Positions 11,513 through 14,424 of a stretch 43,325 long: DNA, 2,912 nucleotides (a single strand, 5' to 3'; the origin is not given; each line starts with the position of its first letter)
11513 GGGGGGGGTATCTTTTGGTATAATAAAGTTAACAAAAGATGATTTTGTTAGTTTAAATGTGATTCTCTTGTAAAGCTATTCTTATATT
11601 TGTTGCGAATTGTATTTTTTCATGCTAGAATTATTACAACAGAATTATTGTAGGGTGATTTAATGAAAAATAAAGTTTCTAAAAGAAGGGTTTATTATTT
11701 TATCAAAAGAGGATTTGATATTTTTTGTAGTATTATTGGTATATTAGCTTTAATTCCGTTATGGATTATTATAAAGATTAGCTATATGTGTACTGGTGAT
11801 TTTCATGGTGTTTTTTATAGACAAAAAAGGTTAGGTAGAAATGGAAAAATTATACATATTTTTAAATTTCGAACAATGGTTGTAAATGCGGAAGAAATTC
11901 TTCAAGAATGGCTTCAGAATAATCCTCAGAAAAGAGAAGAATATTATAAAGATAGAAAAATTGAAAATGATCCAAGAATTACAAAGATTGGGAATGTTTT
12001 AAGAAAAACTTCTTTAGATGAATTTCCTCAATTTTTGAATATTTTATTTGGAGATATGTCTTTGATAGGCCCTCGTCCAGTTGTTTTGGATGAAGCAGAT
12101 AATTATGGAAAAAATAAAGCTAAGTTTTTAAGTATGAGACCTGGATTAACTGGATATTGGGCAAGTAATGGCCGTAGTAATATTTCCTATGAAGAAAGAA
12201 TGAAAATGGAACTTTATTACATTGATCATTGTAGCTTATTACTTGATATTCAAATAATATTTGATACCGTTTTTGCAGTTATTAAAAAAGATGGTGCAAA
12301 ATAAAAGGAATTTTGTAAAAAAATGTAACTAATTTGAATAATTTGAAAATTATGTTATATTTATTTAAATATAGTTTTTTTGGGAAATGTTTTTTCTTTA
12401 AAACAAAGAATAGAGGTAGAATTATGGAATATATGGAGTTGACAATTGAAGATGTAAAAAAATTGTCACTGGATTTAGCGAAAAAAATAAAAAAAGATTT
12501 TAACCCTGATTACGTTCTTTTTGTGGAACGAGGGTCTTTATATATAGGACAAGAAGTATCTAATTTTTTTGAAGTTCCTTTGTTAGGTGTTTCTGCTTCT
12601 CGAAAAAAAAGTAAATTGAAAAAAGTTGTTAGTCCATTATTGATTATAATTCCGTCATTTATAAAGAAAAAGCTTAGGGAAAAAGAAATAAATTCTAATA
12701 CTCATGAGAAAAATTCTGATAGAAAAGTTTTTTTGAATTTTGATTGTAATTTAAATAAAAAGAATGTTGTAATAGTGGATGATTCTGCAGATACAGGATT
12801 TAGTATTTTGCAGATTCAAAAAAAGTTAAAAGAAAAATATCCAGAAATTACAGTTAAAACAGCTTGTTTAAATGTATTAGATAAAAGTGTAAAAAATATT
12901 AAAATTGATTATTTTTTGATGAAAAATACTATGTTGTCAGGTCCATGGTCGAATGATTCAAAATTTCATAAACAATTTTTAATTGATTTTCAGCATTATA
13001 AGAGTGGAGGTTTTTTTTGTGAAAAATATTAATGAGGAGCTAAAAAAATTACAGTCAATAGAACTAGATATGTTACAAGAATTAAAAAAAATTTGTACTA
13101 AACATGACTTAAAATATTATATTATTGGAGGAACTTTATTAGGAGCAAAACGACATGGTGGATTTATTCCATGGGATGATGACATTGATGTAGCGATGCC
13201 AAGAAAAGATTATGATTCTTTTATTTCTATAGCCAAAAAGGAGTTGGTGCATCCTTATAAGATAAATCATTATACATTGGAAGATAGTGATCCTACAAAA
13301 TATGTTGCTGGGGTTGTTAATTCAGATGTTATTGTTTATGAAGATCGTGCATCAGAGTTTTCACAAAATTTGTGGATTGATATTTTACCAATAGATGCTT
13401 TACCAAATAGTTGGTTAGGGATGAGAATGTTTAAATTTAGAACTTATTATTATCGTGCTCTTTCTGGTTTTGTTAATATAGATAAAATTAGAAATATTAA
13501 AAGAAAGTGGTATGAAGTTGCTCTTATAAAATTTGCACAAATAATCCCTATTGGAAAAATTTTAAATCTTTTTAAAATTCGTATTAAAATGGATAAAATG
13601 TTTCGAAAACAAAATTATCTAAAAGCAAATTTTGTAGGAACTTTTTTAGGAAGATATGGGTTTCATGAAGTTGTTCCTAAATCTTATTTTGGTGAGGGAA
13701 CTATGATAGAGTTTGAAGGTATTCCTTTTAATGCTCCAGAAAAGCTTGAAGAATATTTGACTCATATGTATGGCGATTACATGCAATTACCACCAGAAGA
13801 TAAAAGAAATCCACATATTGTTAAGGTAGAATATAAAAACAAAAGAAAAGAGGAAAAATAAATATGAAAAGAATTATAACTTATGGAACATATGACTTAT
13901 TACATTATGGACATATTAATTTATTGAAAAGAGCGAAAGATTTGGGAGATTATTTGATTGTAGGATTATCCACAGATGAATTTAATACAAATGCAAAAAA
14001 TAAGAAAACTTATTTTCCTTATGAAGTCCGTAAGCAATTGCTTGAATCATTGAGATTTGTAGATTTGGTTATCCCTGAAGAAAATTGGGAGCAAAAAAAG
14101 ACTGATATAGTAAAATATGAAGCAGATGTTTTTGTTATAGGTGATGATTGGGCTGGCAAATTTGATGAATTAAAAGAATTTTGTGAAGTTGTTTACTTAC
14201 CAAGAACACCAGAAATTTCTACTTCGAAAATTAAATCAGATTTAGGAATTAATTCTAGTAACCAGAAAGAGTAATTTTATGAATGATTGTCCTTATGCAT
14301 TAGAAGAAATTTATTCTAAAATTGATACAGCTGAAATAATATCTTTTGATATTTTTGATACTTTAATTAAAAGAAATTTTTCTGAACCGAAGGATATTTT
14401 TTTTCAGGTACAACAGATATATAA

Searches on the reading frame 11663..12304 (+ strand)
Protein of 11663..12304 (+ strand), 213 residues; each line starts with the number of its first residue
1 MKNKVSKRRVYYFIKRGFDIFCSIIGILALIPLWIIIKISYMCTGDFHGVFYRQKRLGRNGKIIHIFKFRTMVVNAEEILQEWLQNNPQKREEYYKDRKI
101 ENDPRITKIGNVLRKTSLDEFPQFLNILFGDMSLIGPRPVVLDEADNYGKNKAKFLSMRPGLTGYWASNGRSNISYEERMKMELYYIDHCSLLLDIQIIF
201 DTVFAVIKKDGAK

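Call 7: search_protein_families(library=pfam, proteins=[window:11663-12304:+])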
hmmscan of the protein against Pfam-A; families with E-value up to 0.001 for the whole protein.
window:11663-12304:+ (213 aa): 1 family
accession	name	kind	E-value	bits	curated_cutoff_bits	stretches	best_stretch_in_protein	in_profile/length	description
PF02397.22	Bac_transf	-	1.8e-60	204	27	1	15-208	1-179/179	Bacterial sugar transferase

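Call 9: find_encoding_contigs(protein=window:11663-12304:+, flank=3000, max_places=10)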
Protein window:11663-12304:+ (213 aa): 9 contigs read that carry it; 9 places shown.
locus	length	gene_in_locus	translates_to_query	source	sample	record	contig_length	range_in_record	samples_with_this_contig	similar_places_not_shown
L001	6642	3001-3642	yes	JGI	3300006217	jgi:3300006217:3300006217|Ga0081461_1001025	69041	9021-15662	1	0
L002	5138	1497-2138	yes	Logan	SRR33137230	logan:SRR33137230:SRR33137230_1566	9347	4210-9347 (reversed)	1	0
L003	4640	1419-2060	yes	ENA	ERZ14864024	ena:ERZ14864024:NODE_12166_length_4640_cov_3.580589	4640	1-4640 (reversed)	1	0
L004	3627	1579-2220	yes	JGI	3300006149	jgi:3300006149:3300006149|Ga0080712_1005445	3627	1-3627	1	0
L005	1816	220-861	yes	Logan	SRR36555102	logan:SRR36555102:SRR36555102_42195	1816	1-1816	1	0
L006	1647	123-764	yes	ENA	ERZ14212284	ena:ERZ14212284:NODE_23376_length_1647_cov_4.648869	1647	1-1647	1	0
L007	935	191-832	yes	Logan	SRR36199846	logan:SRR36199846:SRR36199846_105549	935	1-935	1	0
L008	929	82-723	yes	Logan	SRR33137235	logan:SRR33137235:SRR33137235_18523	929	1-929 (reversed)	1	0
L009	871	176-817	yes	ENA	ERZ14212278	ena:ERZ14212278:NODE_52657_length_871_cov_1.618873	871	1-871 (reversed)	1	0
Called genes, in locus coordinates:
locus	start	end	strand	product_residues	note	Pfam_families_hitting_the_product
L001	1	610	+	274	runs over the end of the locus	-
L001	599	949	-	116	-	PF01205:Impact_N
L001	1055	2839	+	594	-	PF01541:GIY-YIG, PF27096:UvrC_M, PF22920:UvrC_RNaseH, PF08459:UvrC_RNaseH_dom, PF12826:HHH_2 (weak)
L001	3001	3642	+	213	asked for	PF02397:Bac_transf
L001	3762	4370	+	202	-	PF00156:Pribosyltran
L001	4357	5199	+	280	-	PF04991:LicD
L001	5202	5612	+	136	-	PF01467:CTP_transf_like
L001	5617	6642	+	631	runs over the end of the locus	-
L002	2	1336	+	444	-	?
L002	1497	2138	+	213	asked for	PF02397:Bac_transf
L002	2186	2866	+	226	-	PF00156:Pribosyltran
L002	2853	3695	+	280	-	PF04991:LicD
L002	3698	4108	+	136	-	PF01467:CTP_transf_like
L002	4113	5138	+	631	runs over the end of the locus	-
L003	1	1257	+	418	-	?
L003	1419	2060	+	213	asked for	PF02397:Bac_transf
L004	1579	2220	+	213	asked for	PF02397:Bac_transf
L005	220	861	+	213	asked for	PF02397:Bac_transf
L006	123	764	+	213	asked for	PF02397:Bac_transf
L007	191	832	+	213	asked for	PF02397:Bac_transf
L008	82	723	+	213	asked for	PF02397:Bac_transf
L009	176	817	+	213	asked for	PF02397:Bac_transf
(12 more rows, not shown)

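Call 20: find_homologous_proteins(query=window:11663-12304:+, max_evalue=1e-40)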
Query window:11663-12304:+ (213 aa): 5463 proteins with E <= 1e-40 among 8000 candidates; the best 120 are listed.
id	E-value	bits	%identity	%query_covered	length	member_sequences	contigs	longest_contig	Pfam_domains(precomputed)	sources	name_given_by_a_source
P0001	1.2e-138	478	98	100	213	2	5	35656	PF02397.23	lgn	-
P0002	6.3e-120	417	84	98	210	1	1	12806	PF02397.23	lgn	-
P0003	9.1e-119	413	90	92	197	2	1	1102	PF02397.23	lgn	-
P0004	1.8e-113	396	80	98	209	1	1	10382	PF02397.23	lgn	-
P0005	2.9e-111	388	82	96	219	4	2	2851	PF02397.23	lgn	-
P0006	4.3e-111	388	82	96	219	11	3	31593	PF02397.23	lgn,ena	-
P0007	4.3e-110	385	77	98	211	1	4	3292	PF02397.23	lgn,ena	-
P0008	7.1e-110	384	77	98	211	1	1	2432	PF02397.23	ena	-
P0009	4.3e-109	381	80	97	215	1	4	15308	PF02397.23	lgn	-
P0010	4.4e-109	381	76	98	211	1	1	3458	PF02397.23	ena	-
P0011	9.9e-109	380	77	100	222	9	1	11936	PF02397.23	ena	-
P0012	1.3e-108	380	77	97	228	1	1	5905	PF02397.23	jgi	-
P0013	2.1e-108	379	78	97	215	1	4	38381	PF02397.23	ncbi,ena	-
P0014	2.1e-108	379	76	98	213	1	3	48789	PF02397.23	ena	-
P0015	2.2e-108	379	76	98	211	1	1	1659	PF02397.23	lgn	-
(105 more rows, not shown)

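Call 22: find_encoding_contigs(protein=P0001, flank=2500, max_places=10)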
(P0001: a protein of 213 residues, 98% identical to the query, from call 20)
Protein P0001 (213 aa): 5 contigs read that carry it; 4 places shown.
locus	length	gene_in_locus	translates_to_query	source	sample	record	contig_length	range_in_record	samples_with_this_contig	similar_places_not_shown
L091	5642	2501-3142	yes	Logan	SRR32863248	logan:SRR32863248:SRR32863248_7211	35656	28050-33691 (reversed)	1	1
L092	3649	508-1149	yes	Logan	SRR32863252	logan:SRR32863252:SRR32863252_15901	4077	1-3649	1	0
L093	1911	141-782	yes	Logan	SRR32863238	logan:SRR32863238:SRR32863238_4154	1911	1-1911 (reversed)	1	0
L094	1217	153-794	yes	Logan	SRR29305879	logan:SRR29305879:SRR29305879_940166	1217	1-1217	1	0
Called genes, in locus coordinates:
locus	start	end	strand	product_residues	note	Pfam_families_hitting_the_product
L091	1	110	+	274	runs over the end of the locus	-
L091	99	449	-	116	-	PF01205:Impact_N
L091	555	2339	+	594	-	PF01541:GIY-YIG, PF27096:UvrC_M, PF22920:UvrC_RNaseH, PF08459:UvrC_RNaseH_dom, PF12826:HHH_2 (weak)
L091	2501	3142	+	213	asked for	PF02397:Bac_transf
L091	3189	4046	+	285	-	PF00535:Glycos_transf_2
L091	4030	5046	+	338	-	PF17101:Stealth_CR1, PF11380:Stealth_CR2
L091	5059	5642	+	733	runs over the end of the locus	PF04932:Wzy_C, PF00535:Glycos_transf_2, PF13641:Glyco_tranf_2_3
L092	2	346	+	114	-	?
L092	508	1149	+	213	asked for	PF02397:Bac_transf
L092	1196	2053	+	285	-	PF00535:Glycos_transf_2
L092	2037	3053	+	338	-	PF17101:Stealth_CR1, PF11380:Stealth_CR2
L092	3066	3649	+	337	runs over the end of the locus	?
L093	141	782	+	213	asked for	PF02397:Bac_transf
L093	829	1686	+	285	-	PF00535:Glycos_transf_2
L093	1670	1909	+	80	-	?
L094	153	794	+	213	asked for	PF02397:Bac_transf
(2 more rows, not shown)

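Call 23: find_encoding_contigs(protein=P0002, flank=2500, max_places=10)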
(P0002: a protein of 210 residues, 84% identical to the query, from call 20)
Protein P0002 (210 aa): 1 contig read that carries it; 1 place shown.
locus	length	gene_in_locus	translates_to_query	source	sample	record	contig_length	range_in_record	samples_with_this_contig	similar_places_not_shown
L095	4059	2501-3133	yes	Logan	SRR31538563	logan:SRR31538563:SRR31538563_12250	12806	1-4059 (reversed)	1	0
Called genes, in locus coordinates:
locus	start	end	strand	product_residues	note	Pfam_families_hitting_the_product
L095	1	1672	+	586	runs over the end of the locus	-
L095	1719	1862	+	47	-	-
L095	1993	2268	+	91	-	-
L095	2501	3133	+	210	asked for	PF02397:Bac_transf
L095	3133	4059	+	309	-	?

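Call 24: find_encoding_contigs(protein=P0006, flank=2500, max_places=10)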
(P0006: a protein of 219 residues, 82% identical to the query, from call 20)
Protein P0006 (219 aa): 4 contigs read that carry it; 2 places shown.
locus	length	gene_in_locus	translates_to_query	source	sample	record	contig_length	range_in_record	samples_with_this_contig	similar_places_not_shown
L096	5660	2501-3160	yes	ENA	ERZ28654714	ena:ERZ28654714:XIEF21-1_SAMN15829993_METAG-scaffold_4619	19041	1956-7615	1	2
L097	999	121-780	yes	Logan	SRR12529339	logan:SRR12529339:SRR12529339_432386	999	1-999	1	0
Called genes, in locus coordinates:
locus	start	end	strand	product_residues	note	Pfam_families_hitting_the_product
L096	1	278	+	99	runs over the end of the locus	-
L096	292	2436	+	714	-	PF03717:PBP_dimer, PF00905:Transpeptidase, PF03793:PASTA (weak)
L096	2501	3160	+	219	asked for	PF02397:Bac_transf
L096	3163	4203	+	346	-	PF11258:DUF3048, PF17479:DUF3048_C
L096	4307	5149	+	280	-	PF00535:Glycos_transf_2, PF13641:Glyco_tranf_2_3 (weak)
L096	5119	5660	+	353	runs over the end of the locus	PF00534:Glycos_transf_1, PF13692:Glyco_trans_1_4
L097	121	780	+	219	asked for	PF02397:Bac_transf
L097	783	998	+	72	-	?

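Call 30: search_protein_families(library=ncbifam, proteins=[window:11663-12304:+], max_evalue=0.01)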
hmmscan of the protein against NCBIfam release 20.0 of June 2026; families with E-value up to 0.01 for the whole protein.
window:11663-12304:+ (213 aa): 10 families
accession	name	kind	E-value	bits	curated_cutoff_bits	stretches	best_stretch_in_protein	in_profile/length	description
TIGR03022.1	WbaP_sugtrans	subfamily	2.5e-78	264.4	403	1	2-212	247-455/456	undecaprenyl-phosphate galactose phosphotransferase WbaP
TIGR03025.1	EPS_sugtrans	subfamily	4e-72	243.9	295.55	1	8-213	251-445/445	exopolysaccharide biosynthesis polyprenyl glycosylphosphotransferase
NF052601.1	undeca_RfbP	equivalog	1.1e-67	227.9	330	1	7-207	37-236/244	undecaprenyl-phosphate galactose phosphotransferase family protein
NF011751.0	PRK15204.1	equivalog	6.8e-60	203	907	1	2-212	268-475/476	undecaprenyl-phosphate galactose phosphotransferase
TIGR03023.1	WcaJ_sugtrans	equivalog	3.3e-58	198.1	410.75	1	10-212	258-452/453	undecaprenyl-phosphate glucose phosphotransferase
NF041877.1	EPS_EpsZ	equivalog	2.5e-54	184.7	800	1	13-212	264-458/459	exopolysaccharide biosynthesis polyisoprenyl-phosphate hexose-1-phosphate transferase EpsZ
TIGR03013.1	EpsB_2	subfamily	1.8e-40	139.4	393.35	1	11-213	251-443/443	TIGR03013 family XrtA/PEP-CTERM system glycosyltransferase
NF007518.0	PRK10124.1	equivalog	5.2e-34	117.8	684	1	12-205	271-456/464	undecaprenyl-phosphate glucose phosphotransferase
NF050817.1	PolSacchBiosHfsE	equivalog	3.1e-28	98.7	750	1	5-205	264-458/467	polysaccharide biosynthesis protein HfsE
NF045514.1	glycotran_HepC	equivalog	2.1e-20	73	140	1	6-145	108-217/220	heterocyst development glycosyltransferase HepC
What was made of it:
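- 11663..12304 (+): Initiating polyprenyl-phosphate sugar-phosphate transferase (Bac_transf, WbaP-type catalytic domain, 213 aa). Pfam 1.8e-60 (call 7); NCBIfam WbaP/EPS_sugtrans (call 30)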

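Call 51: find_related_loci(query=window:11663-12304:+, collection=metagenome_contigs, flank=1200)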
Query window:11663-12304:+ (213 aa) in metagenome_contigs; peptide patterns used: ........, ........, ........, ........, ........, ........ (x = any residue, [..] = any of these).
600 stretches matched a pattern (row limit reached: there are more); 576 encode a relative of the query (tblastn E <= 1e-3); the best 80 are kept; 80 distinct loci.
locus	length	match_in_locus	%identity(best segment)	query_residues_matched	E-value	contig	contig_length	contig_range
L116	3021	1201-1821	66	7-213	9e-97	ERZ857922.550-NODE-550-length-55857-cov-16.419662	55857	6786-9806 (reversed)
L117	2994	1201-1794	58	16-212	9e-75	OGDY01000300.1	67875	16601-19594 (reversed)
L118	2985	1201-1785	57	19-212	8e-73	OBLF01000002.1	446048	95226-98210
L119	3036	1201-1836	58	2-212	1e-72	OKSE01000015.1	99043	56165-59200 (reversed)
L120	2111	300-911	53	6-213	1e-72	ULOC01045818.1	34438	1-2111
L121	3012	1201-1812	53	6-213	3e-72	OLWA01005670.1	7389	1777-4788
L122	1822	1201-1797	56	11-213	3e-73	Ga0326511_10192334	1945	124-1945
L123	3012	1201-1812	53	6-213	5e-71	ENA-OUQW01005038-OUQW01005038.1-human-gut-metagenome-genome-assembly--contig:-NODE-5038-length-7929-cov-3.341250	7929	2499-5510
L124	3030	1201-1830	53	2-212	1e-69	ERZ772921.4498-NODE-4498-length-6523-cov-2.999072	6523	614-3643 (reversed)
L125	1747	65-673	54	10-213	9e-72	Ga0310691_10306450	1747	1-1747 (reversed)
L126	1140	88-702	54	4-212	2e-72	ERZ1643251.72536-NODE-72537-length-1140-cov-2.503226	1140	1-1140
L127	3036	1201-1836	44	2-213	1e-59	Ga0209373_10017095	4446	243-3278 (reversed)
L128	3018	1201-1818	48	7-212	3e-59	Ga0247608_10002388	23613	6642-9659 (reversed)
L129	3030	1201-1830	45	2-212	6e-59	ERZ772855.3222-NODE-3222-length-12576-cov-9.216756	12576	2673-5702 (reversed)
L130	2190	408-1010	49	13-212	9e-58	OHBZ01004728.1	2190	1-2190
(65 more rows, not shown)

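Call 58: find_encoding_contigs(protein=P0004, flank=2500, max_places=6)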
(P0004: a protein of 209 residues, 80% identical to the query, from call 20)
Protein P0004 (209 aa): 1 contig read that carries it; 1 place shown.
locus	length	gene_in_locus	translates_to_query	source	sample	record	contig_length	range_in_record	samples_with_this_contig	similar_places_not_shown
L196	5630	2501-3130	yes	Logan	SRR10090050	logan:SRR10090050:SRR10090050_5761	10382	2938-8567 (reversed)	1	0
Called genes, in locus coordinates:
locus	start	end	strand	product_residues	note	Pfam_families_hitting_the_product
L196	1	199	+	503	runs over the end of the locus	PF03816:LytR_cpsA_psr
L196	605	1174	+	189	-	PF14690:Zn_ribbon_ISL3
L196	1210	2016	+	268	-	PF01610:DDE_Tnp_ISL3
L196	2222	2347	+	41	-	-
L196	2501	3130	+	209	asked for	PF02397:Bac_transf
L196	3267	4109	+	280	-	PF00535:Glycos_transf_2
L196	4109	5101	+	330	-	PF00535:Glycos_transf_2, PF10111:Glyco_tranf_2_2, PF13506:Glyco_transf_21 (weak), PF13641:Glyco_tranf_2_3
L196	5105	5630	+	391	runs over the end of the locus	PF04464:Glyphos_transf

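Call 59: find_encoding_contigs(protein=P0009, flank=2500, max_places=6)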
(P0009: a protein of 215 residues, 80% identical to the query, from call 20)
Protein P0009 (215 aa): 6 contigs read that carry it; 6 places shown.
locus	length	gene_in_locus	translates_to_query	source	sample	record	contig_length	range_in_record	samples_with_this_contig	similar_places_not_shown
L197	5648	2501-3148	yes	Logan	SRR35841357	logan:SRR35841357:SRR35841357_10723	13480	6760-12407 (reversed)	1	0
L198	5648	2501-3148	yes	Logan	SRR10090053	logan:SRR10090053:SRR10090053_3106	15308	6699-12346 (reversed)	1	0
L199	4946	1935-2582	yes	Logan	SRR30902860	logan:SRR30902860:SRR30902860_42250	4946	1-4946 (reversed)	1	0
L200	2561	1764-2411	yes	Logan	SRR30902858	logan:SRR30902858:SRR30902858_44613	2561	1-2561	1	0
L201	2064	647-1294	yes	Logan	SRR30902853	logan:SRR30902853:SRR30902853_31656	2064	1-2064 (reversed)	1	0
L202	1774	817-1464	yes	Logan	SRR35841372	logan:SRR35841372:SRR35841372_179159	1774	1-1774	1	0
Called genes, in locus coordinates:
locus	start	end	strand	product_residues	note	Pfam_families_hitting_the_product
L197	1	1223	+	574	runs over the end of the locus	-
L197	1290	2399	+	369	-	PF13450:NAD_binding_8, PF01593:Amino_oxidase (weak), PF03275:GLF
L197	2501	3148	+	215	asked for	PF02397:Bac_transf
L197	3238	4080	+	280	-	PF00535:Glycos_transf_2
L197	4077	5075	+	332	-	PF00535:Glycos_transf_2, PF10111:Glyco_tranf_2_2, PF13641:Glyco_tranf_2_3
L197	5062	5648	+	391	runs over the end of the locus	PF04464:Glyphos_transf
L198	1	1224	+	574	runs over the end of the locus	-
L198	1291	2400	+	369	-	PF13450:NAD_binding_8, PF01593:Amino_oxidase (weak), PF03275:GLF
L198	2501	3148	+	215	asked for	PF02397:Bac_transf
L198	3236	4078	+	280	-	PF00535:Glycos_transf_2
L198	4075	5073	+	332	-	PF00535:Glycos_transf_2, PF10111:Glyco_tranf_2_2, PF13641:Glyco_tranf_2_3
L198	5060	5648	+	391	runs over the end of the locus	PF04464:Glyphos_transf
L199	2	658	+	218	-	?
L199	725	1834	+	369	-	PF13450:NAD_binding_8, PF01593:Amino_oxidase (weak), PF03275:GLF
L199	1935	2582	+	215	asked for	PF02397:Bac_transf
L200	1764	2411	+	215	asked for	PF02397:Bac_transf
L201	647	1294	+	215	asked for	PF02397:Bac_transf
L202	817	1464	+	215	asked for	PF02397:Bac_transf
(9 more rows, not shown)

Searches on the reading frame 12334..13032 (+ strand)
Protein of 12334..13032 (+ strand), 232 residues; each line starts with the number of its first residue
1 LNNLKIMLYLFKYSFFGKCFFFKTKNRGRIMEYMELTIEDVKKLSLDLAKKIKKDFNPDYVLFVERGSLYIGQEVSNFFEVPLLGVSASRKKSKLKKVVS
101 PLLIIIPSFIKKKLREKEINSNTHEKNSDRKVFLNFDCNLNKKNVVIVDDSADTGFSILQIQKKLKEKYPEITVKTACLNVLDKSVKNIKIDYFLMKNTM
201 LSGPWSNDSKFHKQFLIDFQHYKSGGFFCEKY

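Call 7: search_protein_families(library=pfam, proteins=[window:12334-13032:+])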
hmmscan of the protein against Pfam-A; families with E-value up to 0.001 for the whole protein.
window:12334-13032:+ (232 aa): 1 family
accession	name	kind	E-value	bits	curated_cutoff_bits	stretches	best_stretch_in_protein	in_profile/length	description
PF00156.33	Pribosyltran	-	8.6e-13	48.3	26.3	1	42-191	12-133/158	Phosphoribosyl transferase domain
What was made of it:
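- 12334..13032 (+): Phosphoribosyltransferase-like protein. Pfam Pribosyltran (call 7)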

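Call 30: search_protein_families(library=ncbifam, proteins=[window:12334-13032:+], max_evalue=0.01)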
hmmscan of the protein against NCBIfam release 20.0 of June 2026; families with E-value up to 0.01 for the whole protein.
window:12334-13032:+ (232 aa): 7 families
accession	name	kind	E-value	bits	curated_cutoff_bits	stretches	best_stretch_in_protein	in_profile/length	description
TIGR01203.1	HGPRTase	equivalog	1.3e-06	28.2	150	1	41-196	8-139/167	hypoxanthine phosphoribosyltransferase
TIGR01251.1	ribP_PPkin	subfamily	0.00061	18.8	113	1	130-169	198-237/309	ribose-phosphate diphosphokinase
NF006605.0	PRK09162.1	equivalog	0.0014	18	181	1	138-194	94-151/183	hypoxanthine-guanine phosphoribosyltransferase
NF006613.0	PRK09177.1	equivalog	0.0023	17.5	138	1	119-212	65-151/159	xanthine phosphoribosyltransferase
NF002095.0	PRK00934.1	equivalog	0.0045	16.2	296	0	30-169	129-232/287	ribose-phosphate diphosphokinase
NF005299.0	PRK06827.1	subfamily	0.0058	15.4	327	1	139-173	262-296/383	phosphoribosylpyrophosphate synthetase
TIGR00201.1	comF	subfamily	0.0091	15.9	233.55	0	115-167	126-177/190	ComF family protein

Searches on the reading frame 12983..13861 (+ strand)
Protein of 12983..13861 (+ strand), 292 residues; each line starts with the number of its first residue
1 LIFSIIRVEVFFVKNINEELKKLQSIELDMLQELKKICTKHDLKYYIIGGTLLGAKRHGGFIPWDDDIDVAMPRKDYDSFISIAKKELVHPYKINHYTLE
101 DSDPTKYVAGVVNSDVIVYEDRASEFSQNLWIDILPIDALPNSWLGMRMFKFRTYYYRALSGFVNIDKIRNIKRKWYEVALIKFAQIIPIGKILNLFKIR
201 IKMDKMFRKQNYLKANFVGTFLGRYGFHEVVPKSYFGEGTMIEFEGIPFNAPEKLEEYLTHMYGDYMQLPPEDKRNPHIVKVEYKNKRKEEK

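Call 7: search_protein_families(library=pfam, proteins=[window:12983-13861:+])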
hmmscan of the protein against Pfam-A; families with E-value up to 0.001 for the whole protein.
window:12983-13861:+ (292 aa): 1 family
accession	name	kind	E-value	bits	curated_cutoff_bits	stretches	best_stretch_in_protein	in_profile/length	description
PF04991.19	LicD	-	1.6e-45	156.4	22.6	1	38-264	1-227/227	LicD family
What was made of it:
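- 12983..13861 (+): LicD-family phosphotransferase. Pfam LicD 1.6e-45 (call 7)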

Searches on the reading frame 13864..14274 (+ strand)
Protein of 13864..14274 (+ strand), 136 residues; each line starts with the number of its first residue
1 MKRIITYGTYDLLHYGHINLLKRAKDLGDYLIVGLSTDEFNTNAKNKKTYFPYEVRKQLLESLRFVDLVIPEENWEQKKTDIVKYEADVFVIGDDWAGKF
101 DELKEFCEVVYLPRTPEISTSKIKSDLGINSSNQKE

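Call 7: search_protein_families(library=pfam, proteins=[window:13864-14274:+])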
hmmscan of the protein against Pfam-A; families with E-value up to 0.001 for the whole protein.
window:13864-14274:+ (136 aa): 1 family
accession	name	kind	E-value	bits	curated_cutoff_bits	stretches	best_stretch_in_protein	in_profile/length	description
PF01467.32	CTP_transf_like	-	3e-24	86.2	21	1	5-124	1-131/133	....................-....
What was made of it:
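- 13864..14274 (+): Cytidylyltransferase (TagD/TarD-like). Pfam CTP_transf_like (call 7)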
